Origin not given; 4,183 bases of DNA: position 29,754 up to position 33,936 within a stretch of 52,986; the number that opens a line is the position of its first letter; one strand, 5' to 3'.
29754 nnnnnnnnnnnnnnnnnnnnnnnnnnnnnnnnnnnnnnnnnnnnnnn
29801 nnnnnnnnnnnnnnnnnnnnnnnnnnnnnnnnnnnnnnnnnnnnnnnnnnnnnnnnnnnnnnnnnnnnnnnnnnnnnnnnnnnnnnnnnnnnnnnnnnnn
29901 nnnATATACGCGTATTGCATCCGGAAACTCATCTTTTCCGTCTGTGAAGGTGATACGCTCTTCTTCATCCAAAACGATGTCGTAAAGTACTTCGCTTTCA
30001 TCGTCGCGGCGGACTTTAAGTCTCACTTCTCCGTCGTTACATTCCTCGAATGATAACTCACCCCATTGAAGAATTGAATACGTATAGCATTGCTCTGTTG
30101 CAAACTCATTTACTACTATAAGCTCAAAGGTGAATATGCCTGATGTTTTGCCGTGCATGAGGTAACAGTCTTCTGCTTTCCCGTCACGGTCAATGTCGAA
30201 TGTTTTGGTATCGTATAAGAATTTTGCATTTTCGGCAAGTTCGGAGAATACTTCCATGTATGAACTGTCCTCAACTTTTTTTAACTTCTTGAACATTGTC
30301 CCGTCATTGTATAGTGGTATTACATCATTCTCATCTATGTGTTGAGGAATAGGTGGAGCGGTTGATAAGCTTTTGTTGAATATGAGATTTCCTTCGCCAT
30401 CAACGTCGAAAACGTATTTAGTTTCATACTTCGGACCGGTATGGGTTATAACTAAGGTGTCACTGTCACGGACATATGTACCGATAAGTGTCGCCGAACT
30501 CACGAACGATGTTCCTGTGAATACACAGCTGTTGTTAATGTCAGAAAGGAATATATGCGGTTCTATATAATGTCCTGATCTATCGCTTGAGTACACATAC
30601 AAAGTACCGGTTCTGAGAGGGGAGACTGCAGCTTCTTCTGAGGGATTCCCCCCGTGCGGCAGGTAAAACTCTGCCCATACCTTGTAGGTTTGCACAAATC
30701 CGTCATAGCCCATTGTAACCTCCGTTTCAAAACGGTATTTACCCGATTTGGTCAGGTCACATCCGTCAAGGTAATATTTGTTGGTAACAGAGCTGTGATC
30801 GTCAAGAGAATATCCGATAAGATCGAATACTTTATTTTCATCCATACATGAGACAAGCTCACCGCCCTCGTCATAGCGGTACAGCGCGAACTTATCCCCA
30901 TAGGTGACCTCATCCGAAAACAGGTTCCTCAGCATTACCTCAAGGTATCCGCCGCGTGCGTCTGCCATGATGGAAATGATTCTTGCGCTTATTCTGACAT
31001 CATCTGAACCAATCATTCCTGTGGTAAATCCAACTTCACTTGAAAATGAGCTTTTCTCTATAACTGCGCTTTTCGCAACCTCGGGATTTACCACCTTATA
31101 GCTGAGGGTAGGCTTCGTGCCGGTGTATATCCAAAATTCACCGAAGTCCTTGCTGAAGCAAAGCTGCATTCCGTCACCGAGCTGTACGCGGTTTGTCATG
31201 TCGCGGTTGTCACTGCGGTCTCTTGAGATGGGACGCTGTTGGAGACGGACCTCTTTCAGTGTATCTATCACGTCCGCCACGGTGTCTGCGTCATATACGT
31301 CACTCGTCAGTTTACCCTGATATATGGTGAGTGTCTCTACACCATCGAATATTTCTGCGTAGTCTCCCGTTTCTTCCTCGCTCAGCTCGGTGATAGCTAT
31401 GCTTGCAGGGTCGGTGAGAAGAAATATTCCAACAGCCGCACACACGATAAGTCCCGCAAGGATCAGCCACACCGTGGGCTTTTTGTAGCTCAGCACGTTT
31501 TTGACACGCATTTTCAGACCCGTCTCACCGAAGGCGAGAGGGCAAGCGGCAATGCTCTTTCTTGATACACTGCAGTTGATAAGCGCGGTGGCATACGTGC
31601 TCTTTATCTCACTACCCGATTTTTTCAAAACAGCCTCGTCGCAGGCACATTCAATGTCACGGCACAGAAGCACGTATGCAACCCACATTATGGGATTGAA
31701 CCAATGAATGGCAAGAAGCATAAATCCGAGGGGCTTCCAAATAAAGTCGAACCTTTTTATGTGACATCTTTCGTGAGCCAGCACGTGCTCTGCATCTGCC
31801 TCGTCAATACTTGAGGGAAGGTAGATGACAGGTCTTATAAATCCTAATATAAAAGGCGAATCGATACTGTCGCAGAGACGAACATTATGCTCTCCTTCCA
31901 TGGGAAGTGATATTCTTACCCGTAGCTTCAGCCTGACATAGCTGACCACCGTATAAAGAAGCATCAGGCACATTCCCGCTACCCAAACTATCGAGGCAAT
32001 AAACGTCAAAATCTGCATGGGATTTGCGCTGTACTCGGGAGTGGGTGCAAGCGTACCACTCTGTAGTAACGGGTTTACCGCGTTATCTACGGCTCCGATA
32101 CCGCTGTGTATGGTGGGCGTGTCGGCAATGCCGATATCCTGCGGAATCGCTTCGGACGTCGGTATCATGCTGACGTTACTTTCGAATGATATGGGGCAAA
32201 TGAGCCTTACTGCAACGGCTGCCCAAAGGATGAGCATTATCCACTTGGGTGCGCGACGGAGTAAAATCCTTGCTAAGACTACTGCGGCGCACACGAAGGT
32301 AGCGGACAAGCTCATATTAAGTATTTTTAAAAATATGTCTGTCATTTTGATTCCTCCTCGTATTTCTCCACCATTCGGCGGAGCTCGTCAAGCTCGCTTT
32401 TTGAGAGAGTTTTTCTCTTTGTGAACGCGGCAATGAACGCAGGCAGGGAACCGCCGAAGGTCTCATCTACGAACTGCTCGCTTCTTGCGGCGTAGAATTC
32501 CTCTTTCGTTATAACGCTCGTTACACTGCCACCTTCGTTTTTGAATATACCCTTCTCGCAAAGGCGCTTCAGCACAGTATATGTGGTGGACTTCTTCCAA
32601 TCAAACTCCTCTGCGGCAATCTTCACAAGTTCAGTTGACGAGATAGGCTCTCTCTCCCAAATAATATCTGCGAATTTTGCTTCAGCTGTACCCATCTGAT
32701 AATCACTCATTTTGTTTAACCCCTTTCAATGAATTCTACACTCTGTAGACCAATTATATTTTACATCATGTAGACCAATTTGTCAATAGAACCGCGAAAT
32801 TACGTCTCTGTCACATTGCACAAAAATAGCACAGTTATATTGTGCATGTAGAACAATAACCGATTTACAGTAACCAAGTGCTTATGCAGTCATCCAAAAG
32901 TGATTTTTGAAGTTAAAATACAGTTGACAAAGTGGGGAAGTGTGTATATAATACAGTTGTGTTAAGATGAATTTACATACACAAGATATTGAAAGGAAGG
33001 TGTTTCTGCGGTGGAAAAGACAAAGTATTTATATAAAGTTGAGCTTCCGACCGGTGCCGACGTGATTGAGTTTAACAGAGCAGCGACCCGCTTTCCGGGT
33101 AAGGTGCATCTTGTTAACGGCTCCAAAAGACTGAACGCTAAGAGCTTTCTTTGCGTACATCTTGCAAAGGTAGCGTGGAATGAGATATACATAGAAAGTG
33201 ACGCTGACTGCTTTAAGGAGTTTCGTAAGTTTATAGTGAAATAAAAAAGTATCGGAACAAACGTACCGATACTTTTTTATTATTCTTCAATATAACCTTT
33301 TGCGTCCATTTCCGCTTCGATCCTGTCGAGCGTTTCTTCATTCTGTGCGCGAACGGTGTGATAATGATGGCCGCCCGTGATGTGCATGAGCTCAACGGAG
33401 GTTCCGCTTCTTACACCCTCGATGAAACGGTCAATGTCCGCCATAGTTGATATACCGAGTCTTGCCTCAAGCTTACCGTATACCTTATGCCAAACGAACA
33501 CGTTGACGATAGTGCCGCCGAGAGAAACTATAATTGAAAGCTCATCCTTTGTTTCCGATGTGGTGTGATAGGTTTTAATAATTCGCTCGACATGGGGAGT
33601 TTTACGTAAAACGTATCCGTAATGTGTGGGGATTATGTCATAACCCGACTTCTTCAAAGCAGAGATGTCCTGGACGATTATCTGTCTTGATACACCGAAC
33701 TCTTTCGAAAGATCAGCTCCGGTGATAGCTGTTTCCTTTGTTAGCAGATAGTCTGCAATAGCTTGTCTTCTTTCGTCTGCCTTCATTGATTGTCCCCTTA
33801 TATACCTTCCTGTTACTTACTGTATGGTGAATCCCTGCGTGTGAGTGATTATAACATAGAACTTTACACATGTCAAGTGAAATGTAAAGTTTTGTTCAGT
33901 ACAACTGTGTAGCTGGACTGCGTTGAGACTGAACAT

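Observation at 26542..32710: BlaI/BlaR1-type proteolytic switch wired to a lipoprotein plus two permeases plus ATPase, a LanI/LanFEG-like layout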

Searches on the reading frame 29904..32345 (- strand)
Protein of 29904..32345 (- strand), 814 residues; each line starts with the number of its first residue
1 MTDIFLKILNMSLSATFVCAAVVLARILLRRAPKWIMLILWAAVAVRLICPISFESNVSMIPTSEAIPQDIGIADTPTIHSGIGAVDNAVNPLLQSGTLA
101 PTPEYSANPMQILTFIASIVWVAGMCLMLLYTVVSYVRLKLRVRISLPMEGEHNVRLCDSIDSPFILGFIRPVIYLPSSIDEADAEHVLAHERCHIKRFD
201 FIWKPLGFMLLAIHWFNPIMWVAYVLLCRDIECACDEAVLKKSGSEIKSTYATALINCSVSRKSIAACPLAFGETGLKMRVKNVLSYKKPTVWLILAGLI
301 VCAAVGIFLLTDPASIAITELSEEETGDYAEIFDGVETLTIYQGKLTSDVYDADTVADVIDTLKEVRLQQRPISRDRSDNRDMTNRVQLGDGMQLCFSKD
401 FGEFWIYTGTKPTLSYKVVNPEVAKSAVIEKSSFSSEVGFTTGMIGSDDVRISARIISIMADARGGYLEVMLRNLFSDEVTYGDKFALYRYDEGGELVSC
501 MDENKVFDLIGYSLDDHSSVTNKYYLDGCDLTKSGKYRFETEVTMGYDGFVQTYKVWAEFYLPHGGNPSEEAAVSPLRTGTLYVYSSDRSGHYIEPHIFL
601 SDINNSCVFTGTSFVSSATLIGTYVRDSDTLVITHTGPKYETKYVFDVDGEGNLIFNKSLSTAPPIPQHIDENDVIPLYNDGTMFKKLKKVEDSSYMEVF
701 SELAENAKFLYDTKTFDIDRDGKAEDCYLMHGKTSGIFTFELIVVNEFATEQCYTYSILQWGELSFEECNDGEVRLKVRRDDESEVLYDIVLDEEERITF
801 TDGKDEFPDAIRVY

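Call 3: search_protein_families(library=pfam, proteins=[window:29904-32345:-], max_evalue=0.1)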
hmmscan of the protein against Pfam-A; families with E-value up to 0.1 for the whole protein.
window:29904-32345:- (814 aa): 2 families
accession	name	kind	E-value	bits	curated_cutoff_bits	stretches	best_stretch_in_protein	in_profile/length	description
PF05569.17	Peptidase_M56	-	6.2e-50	170.5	31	1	7-283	2-295/296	BlaR1 peptidase M56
PF20251.4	Big_14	-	0.00012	22.5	27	1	468-560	21-103/104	Bacterial Ig-like domain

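Call 4: search_protein_families(library=ncbifam, proteins=[window:29904-32345:-], max_evalue=0.1)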
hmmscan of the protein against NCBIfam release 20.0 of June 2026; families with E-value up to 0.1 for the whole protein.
window:29904-32345:- (814 aa): 3 families
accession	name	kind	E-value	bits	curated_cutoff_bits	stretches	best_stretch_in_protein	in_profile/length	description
NF000326.1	blaR1_generic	equivalog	1.3e-22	79.9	400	1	152-318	159-333/585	BlaR1 family beta-lactam sensor/signal transducer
NF033109.1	sensor_MecR1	exception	5.3e-13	48.3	1200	1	155-302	164-322/585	beta-lactam sensor/signal transducer MecR1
NF033108.1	sensor_BlaR1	exception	0.023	13.2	1200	1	155-264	161-278/585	beta-lactam sensor/signal transducer BlaR1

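Call 60: predict_structure(alignment_id=A4)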
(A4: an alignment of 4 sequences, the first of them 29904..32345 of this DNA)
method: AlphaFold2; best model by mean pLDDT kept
length: 814 residues; sequences in the alignment: 4
mean_pLDDT: 42.5   pTM: 0.29
mean pLDDT of the five models: 42.5, 41.8, 41.1, 40.0, 39.4
residues with pLDDT >= 90: 0; 70-90: 96; 50-70: 134; < 50: 584
segments of 3 or more residues with pLDDT < 50: 1-443, 462-464, 504-511, 565-627, 635-640, 664-679, 684-710, 732-737, 748-751, 809-814
pLDDT, mean of each block of 10 residues (from residue 1): 30 36 40 40 37 25 23 21 25 26 29 38 41 37 28 27 27 28 36 34 34 32 36 31 29 29 25 27 27 33 32 24 24 26 25 32 28 30 36 43 44 36 38 35 56 64 59 67 74 76 46 63 68 72 65 74 43 24 24 30 33 31 44 47 58 61 47 42 42 35 38 72 71 46 57 54 77 82 80 72 62 35
secondary structure, 60 per line:
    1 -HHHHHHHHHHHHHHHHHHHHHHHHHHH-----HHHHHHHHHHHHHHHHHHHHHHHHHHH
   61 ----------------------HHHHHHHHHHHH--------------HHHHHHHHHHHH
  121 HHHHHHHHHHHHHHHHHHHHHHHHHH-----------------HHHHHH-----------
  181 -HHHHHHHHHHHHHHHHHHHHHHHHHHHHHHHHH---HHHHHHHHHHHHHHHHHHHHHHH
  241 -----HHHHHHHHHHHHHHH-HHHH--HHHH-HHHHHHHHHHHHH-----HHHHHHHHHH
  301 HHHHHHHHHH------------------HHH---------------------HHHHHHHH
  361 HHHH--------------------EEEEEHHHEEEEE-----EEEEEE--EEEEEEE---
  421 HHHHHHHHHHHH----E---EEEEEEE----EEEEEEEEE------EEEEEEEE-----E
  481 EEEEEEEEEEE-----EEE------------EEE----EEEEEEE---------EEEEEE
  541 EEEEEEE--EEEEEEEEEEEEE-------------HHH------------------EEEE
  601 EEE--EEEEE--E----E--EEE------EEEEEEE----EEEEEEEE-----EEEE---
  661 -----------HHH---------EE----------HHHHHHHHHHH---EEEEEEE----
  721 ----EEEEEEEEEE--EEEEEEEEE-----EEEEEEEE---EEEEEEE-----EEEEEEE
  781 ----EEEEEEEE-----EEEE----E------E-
elements in order (helices of 4 or more, strands of 3 or more residues): H2-28 H34-60 H83-94 H109-146 H164-169 H182-214 H218-240 H246-260 H262-265 H268-271 H273-285 H291-310 H353-364 E385-389 E393-397 E403-408 E411-417 H421-432 E441-447 E452-460 E467-474 E480-491 E497-499 E512-514 E519-525 E535-547 E550-562 E597-603 E606-610 E621-623 E630-636 E641-648 E654-657 H696-706 E710-716 E725-734 E737-745 E751-758 E762-768 E774-780 E785-792 E798-801

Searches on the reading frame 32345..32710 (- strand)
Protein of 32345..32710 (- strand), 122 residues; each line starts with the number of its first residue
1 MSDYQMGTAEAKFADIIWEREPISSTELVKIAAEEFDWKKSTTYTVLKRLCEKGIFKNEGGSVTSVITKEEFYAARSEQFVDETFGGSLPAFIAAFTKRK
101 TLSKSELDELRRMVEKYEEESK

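Call 3: search_protein_families(library=pfam, proteins=[window:32345-32710:-], max_evalue=0.1)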
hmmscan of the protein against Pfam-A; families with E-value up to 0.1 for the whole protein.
window:32345-32710:- (122 aa): 5 families
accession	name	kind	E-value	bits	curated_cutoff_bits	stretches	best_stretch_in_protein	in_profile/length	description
PF03965.22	Penicillinase_R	-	2.8e-24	86.1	22.6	1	7-115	2-114/115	Penicillinase repressor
PF22194.2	F-93_WHD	-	0.00011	22.6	28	1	17-56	6-45/62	F-93, winged-helix domain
PF24406.1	nSTAND_NTPase4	-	0.0054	17.2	27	1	25-63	5-46/58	Novel STAND NTPase 4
PF01978.25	TrmB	-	0.084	13.2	25.6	0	33-62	29-58/68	Sugar-specific transcriptional regulator TrmB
PF01047.28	MarR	-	0.091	13.1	24.6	0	16-54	11-45/59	MarR family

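Call 4: search_protein_families(library=ncbifam, proteins=[window:32345-32710:-], max_evalue=0.1)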
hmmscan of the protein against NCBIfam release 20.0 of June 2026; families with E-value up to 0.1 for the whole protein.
window:32345-32710:- (122 aa): 5 families
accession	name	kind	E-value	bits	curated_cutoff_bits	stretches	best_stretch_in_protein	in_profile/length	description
NF012168.1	BlaI_of_BCL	exception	7.2e-14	51.8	180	1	8-116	8-120/121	penicillinase repressor BlaI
TIGR02698.1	CopY_TcrY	equivalog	2.7e-12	47.1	121.95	1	7-118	3-118/130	CopY/TcrY family copper transport repressor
NF000243.1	MecI_of_mecA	exception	4.6e-09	36.5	250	1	3-116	5-122/123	mecA-type methicillin resistance repressor MecI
NF000244.1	MecI_of_mecC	exception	1.1e-08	35.1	250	1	3-116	5-122/125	mecC-type methicillin resistance repressor MecI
NF000186.1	BlaI_of_MRSA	exception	8.7e-08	32.3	250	1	6-115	8-121/126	penicillinase repressor BlaI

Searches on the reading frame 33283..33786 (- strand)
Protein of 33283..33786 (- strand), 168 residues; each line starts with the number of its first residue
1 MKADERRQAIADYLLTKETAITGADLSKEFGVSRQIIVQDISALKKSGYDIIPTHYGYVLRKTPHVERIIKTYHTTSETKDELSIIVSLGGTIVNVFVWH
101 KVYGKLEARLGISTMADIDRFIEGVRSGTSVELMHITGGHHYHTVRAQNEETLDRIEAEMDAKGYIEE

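Call 39: search_protein_families(library=pfam, proteins=[window:33283-33786:-], max_evalue=0.001)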
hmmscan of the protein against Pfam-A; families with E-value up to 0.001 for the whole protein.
window:33283-33786:- (168 aa): 3 families
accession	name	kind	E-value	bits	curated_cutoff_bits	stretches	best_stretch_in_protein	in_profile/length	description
PF02829.19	3H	-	9.1e-31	106.4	25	1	70-165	1-96/97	3H domain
PF08279.18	HTH_11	-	2.3e-13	50.2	25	1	6-58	1-54/55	HTH domain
PF21476.4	PF0610-like_N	-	5.3e-05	23.8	33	1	6-47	2-41/50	PF0610-like, N-terminal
